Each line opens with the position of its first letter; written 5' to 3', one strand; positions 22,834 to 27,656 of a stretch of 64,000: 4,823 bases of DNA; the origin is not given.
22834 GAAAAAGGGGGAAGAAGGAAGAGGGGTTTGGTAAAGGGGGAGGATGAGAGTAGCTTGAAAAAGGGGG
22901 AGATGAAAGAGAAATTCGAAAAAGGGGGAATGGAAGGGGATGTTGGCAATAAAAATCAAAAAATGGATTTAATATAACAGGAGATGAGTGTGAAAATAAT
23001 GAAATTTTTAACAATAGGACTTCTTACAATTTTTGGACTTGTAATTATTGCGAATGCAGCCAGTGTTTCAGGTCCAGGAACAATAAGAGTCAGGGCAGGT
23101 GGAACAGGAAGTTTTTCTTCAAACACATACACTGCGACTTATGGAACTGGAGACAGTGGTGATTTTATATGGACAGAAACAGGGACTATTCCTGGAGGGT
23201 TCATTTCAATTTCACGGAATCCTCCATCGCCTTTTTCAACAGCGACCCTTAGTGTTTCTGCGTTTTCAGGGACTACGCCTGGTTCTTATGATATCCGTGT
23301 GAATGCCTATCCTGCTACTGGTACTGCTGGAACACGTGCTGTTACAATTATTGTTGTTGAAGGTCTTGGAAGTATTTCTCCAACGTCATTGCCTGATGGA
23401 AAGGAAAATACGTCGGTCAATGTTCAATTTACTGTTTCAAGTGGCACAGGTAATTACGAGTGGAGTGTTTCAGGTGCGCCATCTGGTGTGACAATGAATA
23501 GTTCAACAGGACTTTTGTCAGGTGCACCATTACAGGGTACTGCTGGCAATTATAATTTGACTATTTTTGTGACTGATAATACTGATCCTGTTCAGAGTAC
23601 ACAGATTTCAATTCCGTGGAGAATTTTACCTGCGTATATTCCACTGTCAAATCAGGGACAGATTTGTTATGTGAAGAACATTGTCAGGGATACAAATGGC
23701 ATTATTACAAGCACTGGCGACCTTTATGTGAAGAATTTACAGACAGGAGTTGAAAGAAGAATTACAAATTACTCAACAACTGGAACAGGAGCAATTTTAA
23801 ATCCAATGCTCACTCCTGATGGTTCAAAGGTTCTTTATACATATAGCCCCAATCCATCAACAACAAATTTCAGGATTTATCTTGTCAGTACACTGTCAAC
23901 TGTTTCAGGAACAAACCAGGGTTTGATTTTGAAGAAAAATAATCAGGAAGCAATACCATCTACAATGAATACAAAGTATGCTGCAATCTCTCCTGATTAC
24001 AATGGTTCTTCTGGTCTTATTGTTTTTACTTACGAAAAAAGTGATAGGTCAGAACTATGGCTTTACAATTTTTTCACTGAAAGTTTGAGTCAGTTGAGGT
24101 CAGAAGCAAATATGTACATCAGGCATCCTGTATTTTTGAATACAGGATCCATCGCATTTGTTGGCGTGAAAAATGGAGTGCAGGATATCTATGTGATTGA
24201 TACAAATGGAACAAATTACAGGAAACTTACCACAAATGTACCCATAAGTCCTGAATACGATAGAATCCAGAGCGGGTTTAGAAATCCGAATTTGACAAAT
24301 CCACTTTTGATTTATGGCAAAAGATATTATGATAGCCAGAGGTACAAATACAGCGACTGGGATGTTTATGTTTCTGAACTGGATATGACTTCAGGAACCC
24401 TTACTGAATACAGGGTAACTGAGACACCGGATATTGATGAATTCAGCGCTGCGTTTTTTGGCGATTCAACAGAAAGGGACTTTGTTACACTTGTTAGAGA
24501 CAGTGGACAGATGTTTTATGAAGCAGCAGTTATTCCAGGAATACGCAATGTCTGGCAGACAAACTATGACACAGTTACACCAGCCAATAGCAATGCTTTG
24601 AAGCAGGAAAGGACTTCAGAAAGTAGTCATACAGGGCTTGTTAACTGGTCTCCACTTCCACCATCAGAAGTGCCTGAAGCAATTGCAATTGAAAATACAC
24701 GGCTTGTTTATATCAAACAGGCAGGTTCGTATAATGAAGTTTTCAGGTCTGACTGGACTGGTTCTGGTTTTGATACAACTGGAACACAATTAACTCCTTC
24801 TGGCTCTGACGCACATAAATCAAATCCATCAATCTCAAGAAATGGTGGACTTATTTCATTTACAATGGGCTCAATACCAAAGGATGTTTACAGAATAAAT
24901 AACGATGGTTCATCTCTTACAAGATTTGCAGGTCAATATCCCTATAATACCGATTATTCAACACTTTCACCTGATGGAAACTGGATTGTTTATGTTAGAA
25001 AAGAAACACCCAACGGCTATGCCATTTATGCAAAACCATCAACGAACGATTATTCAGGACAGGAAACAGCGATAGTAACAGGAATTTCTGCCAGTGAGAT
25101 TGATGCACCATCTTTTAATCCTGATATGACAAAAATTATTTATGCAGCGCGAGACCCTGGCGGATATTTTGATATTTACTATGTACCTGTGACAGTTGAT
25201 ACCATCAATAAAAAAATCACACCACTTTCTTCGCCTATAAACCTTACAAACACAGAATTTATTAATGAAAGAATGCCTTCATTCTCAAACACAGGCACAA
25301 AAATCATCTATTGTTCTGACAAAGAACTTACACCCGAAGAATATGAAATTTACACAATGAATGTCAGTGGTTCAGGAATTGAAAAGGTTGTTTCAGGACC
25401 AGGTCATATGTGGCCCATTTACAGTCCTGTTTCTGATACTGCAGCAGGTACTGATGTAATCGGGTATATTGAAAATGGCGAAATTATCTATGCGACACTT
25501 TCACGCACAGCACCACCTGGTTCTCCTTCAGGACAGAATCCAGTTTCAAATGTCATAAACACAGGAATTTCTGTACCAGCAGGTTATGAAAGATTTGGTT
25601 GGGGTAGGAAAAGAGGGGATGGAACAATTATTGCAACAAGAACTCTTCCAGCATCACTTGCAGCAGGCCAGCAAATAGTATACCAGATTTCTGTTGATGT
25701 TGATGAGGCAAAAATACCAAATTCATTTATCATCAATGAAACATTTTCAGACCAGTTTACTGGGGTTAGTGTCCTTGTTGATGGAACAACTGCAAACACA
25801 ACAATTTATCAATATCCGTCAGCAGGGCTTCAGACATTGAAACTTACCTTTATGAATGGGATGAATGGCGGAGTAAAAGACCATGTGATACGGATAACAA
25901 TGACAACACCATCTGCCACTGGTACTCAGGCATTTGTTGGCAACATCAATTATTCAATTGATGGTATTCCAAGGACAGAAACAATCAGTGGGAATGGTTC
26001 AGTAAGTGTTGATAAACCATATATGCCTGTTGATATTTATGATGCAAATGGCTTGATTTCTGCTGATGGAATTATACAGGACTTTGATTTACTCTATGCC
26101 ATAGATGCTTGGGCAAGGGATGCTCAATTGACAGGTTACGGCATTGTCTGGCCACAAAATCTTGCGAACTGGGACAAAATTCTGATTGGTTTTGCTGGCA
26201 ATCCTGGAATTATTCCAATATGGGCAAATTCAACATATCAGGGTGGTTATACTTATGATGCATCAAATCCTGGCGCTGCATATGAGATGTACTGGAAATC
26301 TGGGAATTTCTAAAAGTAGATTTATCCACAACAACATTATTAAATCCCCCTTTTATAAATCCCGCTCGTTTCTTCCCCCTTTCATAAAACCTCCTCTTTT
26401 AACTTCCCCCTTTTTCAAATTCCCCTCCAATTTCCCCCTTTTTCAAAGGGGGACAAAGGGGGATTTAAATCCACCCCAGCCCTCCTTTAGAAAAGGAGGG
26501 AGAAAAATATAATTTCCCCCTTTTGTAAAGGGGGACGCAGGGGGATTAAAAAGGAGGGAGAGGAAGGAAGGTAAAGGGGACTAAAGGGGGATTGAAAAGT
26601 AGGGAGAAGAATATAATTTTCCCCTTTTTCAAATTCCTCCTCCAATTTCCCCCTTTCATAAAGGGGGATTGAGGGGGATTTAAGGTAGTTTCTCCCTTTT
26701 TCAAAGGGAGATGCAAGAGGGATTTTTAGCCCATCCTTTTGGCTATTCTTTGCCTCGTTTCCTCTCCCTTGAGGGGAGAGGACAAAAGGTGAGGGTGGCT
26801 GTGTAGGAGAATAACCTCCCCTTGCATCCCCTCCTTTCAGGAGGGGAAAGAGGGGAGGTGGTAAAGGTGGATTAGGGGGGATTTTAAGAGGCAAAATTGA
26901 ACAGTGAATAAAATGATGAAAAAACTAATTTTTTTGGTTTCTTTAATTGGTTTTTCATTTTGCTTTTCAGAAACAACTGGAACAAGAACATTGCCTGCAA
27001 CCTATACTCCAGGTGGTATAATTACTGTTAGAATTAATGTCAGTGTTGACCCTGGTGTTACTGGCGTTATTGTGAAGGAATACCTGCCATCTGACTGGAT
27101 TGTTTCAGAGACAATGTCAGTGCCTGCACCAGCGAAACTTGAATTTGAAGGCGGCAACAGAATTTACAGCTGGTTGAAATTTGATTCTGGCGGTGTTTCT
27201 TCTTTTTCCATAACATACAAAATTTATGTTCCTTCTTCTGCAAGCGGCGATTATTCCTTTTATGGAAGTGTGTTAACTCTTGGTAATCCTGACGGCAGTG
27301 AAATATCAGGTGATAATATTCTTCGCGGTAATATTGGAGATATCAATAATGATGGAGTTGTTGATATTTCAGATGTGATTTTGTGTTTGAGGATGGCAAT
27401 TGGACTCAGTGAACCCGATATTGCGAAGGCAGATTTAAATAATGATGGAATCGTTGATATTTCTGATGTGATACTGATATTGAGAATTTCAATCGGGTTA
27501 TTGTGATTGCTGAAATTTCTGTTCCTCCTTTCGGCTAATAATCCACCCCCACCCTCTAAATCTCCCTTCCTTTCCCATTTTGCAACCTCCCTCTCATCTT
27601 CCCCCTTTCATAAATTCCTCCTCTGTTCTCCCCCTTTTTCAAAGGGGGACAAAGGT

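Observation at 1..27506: Expanded paralogous DUF11/CARDB-like domain family defining the island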

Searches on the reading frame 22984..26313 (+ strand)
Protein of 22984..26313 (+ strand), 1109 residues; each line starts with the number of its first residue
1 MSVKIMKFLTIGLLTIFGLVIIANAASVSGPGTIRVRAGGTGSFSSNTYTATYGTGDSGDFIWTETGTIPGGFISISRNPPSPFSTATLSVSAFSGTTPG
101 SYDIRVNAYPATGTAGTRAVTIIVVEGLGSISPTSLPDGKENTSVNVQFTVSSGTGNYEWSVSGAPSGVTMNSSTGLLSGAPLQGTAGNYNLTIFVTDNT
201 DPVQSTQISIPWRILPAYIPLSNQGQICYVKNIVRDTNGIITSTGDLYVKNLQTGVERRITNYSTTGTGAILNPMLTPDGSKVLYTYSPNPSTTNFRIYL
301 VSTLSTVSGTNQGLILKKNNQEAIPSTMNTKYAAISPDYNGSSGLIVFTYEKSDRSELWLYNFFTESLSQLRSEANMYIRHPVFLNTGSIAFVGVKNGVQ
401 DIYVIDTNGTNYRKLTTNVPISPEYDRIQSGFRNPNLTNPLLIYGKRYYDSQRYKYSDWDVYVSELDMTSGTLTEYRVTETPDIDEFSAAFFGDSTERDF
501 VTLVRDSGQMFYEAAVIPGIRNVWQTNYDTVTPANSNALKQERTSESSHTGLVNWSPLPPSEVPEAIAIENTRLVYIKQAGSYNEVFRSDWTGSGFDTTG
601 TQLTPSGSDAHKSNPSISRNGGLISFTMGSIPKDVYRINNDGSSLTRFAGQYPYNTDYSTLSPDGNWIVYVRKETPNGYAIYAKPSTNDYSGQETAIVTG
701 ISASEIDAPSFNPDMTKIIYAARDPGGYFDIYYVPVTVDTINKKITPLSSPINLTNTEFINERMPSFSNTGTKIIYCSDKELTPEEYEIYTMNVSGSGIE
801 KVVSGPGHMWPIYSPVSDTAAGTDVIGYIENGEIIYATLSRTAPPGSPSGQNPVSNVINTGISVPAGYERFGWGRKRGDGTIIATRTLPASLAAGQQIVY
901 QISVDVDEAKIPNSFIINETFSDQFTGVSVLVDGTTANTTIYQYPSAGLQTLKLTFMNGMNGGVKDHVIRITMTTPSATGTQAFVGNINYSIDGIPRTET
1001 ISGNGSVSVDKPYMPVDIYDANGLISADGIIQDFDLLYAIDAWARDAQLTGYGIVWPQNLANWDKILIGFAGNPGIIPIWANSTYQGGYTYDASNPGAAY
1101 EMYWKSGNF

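Call 4: search_protein_families(library=pfam, max_evalue=0.1, proteins=[window:22984-26313:+])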
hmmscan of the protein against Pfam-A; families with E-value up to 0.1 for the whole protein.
window:22984-26313:+ (1109 aa): 3 families
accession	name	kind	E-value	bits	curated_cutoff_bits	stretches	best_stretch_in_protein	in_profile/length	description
PF07676.18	PD40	-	2.9e-13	49.8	20.9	2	754-790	4-37/38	WD40-like Beta Propeller Repeat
PF05345.18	He_PIG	-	3.5e-09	37.4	24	1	133-208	7-91/96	Putative Ig domain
PF22352.2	K319L-like_PKD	-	0.002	18.5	27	1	153-210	26-82/84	K319L-like, PKD domain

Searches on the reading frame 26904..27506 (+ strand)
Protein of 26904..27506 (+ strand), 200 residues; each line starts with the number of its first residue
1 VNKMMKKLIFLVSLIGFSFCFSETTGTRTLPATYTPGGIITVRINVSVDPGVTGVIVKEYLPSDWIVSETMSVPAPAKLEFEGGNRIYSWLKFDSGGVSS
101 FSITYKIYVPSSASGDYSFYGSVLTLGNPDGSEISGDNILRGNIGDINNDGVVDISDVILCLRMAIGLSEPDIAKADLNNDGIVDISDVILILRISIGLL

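Call 4: search_protein_families(library=pfam, max_evalue=0.1, proteins=[window:26904-27506:+])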
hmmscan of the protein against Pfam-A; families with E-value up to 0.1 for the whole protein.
window:26904-27506:+ (200 aa): 4 families
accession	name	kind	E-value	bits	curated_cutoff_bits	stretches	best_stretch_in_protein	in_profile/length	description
PF00404.24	Dockerin_1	-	6.3e-06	26.7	22.9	1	145-191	2-51/57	Dockerin type I domain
PF00036.39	EF-hand_1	-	0.00012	21.8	25.4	0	174-194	7-27/29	EF hand domain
PF13405.12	EF-hand_6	-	0.00099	19.1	25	0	176-197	9-29/30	EF-hand domain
PF13517.12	FG-GAP_3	-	0.017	16.2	26.9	0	115-155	27-59/61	FG-GAP-like repeat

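Call 12: search_protein_families(library=ncbifam, max_evalue=0.01, proteins=[window:26904-27506:+])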
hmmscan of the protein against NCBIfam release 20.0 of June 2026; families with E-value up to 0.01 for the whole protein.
window:26904-27506:+ (200 aa): 1 family
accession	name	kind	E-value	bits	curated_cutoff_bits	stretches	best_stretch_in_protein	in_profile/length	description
NF041540.1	dockerin_GC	domain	0.0043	17.4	29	0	146-191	11-58/67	GC-type dockerin domain-anchored protein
